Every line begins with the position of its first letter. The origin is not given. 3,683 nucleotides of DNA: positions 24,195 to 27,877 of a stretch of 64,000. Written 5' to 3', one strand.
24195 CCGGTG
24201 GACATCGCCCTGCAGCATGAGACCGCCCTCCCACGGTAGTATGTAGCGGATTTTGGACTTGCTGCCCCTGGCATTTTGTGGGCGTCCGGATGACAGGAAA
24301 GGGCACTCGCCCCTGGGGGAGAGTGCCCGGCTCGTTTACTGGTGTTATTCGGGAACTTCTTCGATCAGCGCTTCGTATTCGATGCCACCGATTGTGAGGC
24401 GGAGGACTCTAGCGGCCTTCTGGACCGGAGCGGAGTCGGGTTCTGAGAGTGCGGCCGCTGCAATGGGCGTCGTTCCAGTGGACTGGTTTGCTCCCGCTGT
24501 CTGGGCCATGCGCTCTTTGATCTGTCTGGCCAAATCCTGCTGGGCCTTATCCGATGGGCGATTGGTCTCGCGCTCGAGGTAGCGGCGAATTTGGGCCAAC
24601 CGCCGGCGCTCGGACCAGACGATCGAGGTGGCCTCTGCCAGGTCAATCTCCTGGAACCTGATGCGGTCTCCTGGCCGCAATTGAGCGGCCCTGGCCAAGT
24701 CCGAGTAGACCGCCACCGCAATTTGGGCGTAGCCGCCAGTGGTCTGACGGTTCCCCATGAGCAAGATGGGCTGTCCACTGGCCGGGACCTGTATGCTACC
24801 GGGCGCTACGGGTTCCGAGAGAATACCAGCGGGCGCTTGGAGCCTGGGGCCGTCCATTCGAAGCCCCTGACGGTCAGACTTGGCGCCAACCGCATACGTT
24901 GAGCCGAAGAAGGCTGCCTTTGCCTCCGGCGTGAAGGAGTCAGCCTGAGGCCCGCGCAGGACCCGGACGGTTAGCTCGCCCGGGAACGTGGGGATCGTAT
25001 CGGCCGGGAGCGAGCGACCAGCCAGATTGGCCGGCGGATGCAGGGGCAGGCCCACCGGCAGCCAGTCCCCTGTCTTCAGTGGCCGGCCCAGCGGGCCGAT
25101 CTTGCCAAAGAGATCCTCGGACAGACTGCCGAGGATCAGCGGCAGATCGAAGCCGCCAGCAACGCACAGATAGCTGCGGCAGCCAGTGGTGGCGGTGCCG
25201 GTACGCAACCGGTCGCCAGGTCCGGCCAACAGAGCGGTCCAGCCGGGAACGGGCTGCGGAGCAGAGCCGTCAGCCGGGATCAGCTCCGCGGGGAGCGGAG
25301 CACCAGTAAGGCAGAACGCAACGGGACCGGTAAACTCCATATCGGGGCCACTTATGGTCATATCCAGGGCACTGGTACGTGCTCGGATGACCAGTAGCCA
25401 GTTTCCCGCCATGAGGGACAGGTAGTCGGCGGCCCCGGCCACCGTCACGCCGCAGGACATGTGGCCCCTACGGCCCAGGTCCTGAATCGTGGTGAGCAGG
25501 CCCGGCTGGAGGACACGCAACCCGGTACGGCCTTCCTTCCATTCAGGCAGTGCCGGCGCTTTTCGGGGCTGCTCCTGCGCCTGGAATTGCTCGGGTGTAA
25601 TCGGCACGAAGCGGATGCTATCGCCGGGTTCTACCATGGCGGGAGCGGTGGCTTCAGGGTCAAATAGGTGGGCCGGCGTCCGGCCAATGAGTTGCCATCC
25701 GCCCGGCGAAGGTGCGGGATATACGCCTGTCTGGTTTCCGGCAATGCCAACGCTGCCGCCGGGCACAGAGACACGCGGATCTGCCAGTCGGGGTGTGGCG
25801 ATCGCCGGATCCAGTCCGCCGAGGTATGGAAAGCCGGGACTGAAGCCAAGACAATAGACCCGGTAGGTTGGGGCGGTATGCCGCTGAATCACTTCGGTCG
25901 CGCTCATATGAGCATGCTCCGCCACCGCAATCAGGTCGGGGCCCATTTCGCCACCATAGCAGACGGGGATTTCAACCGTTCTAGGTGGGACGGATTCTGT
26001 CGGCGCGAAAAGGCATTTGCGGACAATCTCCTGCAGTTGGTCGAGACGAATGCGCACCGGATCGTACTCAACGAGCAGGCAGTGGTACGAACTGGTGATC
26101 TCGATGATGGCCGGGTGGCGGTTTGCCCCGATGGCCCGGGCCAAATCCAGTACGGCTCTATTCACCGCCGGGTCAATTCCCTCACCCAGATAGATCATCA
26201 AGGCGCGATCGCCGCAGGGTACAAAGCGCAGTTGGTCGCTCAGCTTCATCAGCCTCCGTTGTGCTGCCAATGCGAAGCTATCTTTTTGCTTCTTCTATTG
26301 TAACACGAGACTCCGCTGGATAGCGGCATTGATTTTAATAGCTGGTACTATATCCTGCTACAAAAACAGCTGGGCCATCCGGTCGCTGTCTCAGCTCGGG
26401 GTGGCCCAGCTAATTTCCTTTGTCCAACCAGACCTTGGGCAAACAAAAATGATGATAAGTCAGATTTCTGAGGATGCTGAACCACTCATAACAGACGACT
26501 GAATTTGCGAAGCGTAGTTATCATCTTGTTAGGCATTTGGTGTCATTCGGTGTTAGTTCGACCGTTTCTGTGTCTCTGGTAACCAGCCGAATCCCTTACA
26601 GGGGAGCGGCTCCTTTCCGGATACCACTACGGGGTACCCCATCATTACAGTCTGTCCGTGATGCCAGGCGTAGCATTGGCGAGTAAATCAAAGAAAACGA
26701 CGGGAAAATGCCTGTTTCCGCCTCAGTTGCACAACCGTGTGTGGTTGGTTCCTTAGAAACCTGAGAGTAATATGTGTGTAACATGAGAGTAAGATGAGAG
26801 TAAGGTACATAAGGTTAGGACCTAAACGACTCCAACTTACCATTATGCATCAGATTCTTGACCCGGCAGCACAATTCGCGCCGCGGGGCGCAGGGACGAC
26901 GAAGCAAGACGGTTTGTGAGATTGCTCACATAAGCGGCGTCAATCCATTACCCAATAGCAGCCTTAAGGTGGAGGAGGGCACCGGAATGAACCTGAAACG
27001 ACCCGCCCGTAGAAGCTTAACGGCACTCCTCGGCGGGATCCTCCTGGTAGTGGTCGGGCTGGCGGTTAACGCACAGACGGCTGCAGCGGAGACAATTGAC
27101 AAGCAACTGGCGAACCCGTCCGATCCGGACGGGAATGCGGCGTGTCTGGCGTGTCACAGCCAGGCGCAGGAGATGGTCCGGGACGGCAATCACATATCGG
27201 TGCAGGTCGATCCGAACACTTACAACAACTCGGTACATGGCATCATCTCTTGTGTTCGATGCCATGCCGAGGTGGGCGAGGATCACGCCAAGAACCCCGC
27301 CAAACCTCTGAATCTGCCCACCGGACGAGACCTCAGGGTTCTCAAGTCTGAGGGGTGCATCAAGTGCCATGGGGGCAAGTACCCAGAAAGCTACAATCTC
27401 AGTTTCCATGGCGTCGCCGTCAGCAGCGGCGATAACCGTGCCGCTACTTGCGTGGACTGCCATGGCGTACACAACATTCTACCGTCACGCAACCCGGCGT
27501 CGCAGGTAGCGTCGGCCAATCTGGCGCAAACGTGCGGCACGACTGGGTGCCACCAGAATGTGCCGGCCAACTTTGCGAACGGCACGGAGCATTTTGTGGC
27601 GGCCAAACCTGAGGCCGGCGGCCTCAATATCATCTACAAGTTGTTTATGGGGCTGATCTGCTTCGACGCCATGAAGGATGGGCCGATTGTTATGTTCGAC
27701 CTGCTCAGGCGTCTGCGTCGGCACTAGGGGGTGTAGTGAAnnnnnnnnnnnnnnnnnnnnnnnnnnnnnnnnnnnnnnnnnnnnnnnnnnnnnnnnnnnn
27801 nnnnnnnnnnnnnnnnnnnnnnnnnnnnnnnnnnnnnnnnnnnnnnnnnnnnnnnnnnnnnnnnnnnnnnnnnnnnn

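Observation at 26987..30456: Compact multihaem cytochrome c / cytochrome b module with a 20-haem NrfH-fused cytochrome and no adjacent catalytic reductase, in a spore-forming monoderm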

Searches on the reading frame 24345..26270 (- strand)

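Call 6: search_protein_families(library=ncbifam, proteins=[window:24345-26270:-], max_evalue=0.01)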
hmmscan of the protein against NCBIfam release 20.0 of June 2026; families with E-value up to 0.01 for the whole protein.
window:24345-26270:- (641 aa): 4 families
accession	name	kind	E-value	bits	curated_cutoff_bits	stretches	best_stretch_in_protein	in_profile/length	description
TIGR00724.1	urea_amlyse_rel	domain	3.3e-74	249.8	230.2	1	251-568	2-314/315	5-oxoprolinase/urea amidolyase family protein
TIGR00370.1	TIGR00370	equivalog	1.2e-62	210.9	145.55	1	20-222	2-202/202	5-oxoprolinase subunit PxpB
NF045499.1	PxpC_5OPro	equivalog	1.3e-54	185.5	500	1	251-563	2-304/306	5-oxoprolinase subunit PxpC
TIGR02712.1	urea_carbox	equivalog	3e-54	184.2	1303.85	3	242-579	440-786/1201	urea carboxylase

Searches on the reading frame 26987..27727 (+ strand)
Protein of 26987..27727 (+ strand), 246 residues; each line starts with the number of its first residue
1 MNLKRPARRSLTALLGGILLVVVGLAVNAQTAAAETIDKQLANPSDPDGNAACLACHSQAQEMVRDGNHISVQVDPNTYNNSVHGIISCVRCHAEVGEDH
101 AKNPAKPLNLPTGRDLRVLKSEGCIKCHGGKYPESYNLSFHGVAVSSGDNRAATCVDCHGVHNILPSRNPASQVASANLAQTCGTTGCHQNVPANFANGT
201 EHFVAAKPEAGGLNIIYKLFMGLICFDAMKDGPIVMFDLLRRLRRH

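Call 4: search_protein_families(library=pfam, proteins=[window:26987-27727:+], max_evalue=0.1)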
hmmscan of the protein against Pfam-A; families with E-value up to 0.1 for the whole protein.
window:26987-27727:+ (246 aa): 7 families
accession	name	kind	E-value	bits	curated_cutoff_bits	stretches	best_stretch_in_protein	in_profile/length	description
PF14537.11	Cytochrom_c3_2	-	2.3e-07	31.6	25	2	48-95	24-66/79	Cytochrome c3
PF14522.11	Cytochrome_C7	-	5.9e-07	29.7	24.8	1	85-159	12-66/67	Cytochrome c7 and related cytochrome c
PF22678.1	Cytochrom_c_NrfB-like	-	2.1e-05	25.4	27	1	89-183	1-86/89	Cytochrome c-type protein NrfB-like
PF22113.1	Mtrc-MtrF_II-IV_dom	-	2.9e-05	24.1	30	2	38-130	69-165/176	Outer membrane cytochrome MtrC/MtrF-like, domains II/IV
PF03264.19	Cytochrom_NNT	-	0.00068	19.8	24.1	0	49-97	124-168/174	NapC/NirT cytochrome c family, N-terminal region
PF09699.15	Paired_CXXCH_1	-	0.0027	17.8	20.6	0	46-60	25-39/41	Doubled CXXCH motif (Paired_CXXCH_1)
PF02085.21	Cytochrom_CIII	-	0.031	15.1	22.9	0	52-103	32-93/101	Class III cytochrome C family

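Call 6: search_protein_families(library=ncbifam, proteins=[window:26987-27727:+], max_evalue=0.01)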
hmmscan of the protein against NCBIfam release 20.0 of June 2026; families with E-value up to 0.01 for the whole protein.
window:26987-27727:+ (246 aa): 5 families
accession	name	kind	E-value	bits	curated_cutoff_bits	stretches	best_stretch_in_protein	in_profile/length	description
NF008659.0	PRK11659.1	equivalog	2.1e-10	40.6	184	1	21-128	17-117/188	cytochrome c nitrite reductase pentaheme subunit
TIGR03508.1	decahem_SO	subfamily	1.1e-08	34.9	192.2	1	49-206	1-141/258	DmsE family decaheme c-type cytochrome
NF041028.1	decahem_GSU2203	exception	1.1e-07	31.5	325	1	24-204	10-170/317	GSU2203 family decaheme c-type cytochrome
TIGR03146.1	cyt_nit_nrfB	equivalog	1.2e-07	32.1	166.6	1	48-102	9-56/145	cytochrome c nitrite reductase pentaheme subunit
NF041198.1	UshA_like_PCGU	equivalog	0.00061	18.5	275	1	39-160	397-509/519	UshA-like (seleno)protein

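Call 33: search_solved_structures(query=window:26987-27724:+, max_evalue=10, show_alignments=1)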
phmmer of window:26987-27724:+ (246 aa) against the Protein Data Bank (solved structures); distinct sequences matched with E-value up to 10: 8.
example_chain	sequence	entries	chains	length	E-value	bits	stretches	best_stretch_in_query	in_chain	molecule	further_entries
4rv1_A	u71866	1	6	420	1.8e-07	34.2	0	193-221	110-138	Engineered Protein OR497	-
28pb_A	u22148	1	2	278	0.00053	22.8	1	52-177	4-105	Cytochrome c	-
4hxt_A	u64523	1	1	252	0.0012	21.6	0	193-221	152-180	De Novo Protein OR329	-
2ozy_A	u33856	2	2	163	0.0015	21.4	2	32-163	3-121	Cytochrome c-type protein nrfB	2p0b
8e5g_A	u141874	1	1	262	0.0065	19.3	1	86-200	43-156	c-type cytochrome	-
2ewk_A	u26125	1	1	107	0.23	14.2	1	66-97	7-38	Cytochrome c3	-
2ewi_A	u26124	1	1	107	0.28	13.9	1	66-97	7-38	Cytochrome c3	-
7q21_C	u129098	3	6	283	1.2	11.9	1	10-84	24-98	Cytochrome bc1 complex cytochrome c subunit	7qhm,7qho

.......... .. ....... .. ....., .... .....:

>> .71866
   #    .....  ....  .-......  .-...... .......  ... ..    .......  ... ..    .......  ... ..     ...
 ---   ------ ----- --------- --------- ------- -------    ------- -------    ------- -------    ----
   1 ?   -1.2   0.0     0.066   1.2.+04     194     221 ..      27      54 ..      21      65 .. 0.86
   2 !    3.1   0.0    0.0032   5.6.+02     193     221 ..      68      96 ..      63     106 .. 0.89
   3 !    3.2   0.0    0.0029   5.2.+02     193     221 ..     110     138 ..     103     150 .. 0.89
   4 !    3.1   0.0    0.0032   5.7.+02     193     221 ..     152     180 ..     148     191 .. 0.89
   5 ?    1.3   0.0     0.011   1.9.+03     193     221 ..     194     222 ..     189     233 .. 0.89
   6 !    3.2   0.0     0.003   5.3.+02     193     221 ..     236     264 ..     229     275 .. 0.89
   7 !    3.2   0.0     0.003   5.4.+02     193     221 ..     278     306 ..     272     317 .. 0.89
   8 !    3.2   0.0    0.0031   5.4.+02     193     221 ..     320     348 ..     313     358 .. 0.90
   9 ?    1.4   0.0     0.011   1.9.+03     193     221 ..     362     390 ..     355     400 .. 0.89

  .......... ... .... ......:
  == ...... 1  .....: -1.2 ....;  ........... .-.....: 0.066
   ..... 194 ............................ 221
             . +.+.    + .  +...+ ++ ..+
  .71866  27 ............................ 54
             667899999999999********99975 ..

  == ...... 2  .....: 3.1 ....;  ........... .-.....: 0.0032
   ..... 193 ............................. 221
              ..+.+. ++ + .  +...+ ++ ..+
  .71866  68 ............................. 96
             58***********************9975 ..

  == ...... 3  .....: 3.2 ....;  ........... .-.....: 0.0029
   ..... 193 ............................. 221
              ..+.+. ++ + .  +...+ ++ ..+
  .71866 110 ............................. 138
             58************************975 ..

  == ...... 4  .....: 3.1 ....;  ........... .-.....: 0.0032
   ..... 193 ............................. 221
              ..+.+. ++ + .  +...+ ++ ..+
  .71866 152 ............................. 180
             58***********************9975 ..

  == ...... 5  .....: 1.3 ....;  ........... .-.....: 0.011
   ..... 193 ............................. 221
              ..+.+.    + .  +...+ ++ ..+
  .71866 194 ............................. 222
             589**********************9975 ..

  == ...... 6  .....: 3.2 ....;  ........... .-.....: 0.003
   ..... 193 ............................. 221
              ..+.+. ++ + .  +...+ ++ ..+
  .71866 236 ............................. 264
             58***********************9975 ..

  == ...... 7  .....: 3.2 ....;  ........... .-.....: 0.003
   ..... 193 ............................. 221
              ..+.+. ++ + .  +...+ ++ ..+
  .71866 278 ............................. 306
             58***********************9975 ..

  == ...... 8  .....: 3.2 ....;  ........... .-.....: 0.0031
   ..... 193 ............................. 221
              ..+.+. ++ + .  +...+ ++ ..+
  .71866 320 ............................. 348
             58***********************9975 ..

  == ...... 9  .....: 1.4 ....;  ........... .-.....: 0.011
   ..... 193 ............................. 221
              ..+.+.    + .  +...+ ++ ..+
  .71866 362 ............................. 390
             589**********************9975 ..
